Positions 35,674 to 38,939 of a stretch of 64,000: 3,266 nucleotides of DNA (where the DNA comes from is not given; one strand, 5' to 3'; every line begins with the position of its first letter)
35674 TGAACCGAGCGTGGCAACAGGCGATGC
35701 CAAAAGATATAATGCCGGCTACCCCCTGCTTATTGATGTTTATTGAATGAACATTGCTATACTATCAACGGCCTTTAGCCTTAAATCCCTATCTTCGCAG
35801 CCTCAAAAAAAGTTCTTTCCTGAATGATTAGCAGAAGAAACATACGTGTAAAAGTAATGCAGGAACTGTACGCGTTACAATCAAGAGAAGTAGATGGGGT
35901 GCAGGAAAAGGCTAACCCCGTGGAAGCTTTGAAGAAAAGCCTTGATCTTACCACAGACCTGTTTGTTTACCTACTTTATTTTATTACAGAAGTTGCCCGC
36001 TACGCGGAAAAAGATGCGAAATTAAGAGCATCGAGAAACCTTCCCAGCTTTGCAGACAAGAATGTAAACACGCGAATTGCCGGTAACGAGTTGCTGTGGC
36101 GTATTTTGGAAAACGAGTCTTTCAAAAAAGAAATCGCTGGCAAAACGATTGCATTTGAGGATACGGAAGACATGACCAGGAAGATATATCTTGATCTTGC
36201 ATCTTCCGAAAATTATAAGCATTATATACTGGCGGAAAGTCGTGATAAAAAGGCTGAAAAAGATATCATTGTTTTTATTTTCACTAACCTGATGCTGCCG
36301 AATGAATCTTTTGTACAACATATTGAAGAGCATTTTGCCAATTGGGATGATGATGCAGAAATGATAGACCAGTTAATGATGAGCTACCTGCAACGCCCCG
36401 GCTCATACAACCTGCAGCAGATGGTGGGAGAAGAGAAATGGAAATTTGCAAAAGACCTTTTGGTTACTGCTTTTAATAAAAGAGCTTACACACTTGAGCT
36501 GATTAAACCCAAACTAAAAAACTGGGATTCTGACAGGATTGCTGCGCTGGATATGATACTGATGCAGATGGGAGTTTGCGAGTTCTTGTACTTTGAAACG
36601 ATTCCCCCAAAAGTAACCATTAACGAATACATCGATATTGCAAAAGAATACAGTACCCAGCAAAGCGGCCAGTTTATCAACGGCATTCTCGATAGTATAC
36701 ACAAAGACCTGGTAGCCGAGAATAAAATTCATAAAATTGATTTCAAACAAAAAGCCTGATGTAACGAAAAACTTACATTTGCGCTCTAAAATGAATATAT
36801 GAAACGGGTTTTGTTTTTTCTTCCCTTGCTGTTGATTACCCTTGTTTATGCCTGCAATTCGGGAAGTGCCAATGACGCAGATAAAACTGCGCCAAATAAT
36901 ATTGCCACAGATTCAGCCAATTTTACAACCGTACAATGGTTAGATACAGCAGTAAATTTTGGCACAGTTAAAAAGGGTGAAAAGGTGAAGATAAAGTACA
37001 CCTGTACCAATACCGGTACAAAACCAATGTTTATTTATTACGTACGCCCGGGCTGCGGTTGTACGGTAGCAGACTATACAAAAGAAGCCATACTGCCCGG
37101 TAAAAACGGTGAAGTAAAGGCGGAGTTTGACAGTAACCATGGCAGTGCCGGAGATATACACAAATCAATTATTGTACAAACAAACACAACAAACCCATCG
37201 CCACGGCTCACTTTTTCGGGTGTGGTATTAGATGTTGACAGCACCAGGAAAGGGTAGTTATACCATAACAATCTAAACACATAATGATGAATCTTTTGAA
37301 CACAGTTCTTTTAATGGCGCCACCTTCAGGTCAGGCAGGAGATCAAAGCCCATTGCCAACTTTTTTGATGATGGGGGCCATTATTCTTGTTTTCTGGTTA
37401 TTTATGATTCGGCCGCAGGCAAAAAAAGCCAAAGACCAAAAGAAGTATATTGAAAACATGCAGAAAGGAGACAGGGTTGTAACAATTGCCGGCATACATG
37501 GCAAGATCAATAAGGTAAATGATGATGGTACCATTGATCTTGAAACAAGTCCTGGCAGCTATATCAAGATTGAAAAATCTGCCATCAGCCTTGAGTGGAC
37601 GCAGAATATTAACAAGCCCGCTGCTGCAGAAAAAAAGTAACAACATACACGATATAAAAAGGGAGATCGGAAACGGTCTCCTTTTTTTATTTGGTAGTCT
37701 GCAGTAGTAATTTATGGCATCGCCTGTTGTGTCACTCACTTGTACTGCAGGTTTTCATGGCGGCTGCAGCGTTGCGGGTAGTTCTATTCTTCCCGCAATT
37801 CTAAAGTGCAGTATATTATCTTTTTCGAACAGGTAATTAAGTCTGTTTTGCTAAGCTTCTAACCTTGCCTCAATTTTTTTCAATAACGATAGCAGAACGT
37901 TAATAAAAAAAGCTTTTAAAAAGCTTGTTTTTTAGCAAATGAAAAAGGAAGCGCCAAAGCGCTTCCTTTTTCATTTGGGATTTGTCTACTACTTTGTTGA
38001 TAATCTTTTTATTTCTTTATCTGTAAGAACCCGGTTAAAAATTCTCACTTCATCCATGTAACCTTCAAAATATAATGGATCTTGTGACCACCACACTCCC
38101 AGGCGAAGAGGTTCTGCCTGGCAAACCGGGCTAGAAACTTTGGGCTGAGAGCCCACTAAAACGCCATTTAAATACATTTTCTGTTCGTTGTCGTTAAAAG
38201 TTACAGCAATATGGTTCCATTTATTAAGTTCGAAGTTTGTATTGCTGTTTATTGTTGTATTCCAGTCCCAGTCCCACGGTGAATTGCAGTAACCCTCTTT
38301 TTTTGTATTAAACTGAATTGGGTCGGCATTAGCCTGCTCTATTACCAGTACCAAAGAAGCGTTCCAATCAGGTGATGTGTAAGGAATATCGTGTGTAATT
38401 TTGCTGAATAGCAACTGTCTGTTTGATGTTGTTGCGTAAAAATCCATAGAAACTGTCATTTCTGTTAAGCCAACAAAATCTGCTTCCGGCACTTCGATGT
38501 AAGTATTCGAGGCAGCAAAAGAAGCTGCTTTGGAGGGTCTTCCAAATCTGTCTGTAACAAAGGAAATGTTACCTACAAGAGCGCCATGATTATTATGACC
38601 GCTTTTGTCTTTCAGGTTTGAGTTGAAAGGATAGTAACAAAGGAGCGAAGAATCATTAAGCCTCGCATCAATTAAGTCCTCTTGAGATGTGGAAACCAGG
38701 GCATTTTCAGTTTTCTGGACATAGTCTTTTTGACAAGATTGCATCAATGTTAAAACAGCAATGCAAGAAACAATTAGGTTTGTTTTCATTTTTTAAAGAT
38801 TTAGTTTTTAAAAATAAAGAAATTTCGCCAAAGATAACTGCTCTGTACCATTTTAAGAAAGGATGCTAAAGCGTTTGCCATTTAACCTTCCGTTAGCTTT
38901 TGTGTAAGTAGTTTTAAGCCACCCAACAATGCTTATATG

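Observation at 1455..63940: Very dense family of 60-100 bp interspersed intergenic repeats with an asymmetric 19-nt core (at least 27 copies in 64 kb)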

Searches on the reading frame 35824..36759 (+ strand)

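Call 76: search_protein_families(library=pfam, proteins=[window:35824-36759:+], max_evalue=0.00001)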
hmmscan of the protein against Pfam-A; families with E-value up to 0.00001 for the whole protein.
window:35824-36759:+ (311 aa): 1 family
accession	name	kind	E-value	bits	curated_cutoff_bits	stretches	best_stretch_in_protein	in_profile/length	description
PF01029.23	NusB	-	1.4e-23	84.2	23.1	1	179-294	21-133/133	NusB family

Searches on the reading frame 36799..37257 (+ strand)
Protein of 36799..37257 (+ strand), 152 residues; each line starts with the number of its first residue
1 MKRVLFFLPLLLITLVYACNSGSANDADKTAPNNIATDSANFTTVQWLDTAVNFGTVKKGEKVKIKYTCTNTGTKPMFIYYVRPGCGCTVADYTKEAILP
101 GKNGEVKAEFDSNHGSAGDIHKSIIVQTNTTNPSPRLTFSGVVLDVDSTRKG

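Call 76: search_protein_families(library=pfam, proteins=[window:36799-37257:+], max_evalue=0.00001)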
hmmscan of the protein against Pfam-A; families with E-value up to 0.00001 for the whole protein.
window:36799-37257:+ (152 aa): 2 families
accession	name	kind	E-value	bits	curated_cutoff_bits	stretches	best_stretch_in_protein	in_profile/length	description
PF07610.17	DUF1573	-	4.9e-27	94.2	26.1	1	46-143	2-98/98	Protein of unknown function (DUF1573)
PF22544.2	HYDIN_VesB_CFA65-like_Ig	-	2.7e-15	56.8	25.5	1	49-141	7-99/100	HYDIN/CFA65/VesB-like, Ig-like domain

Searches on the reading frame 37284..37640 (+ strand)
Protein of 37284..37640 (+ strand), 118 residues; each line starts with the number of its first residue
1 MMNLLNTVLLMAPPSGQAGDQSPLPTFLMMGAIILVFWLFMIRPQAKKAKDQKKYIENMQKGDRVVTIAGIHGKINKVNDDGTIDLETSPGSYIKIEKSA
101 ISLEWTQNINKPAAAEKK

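Call 76: search_protein_families(library=pfam, proteins=[window:37284-37640:+], max_evalue=0.00001)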
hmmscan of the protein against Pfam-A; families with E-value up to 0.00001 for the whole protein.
window:37284-37640:+ (118 aa): 1 family
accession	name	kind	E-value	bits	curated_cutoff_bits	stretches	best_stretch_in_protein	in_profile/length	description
PF02699.20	YajC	-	3.5e-27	94.6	28.2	1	26-102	2-77/78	Preprotein translocase subunit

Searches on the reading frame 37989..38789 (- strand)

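Call 77: search_protein_families(library=pfam, proteins=[window:37989-38789:-], max_evalue=0.00001)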
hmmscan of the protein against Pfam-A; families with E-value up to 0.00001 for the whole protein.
window:37989-38789:- (266 aa): 1 family
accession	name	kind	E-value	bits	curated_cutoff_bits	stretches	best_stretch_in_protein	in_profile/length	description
PF13385.13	Laminin_G_3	-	9e-24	84.8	27.6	1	94-261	3-151/151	Concanavalin A-like lectin/glucanases superfamily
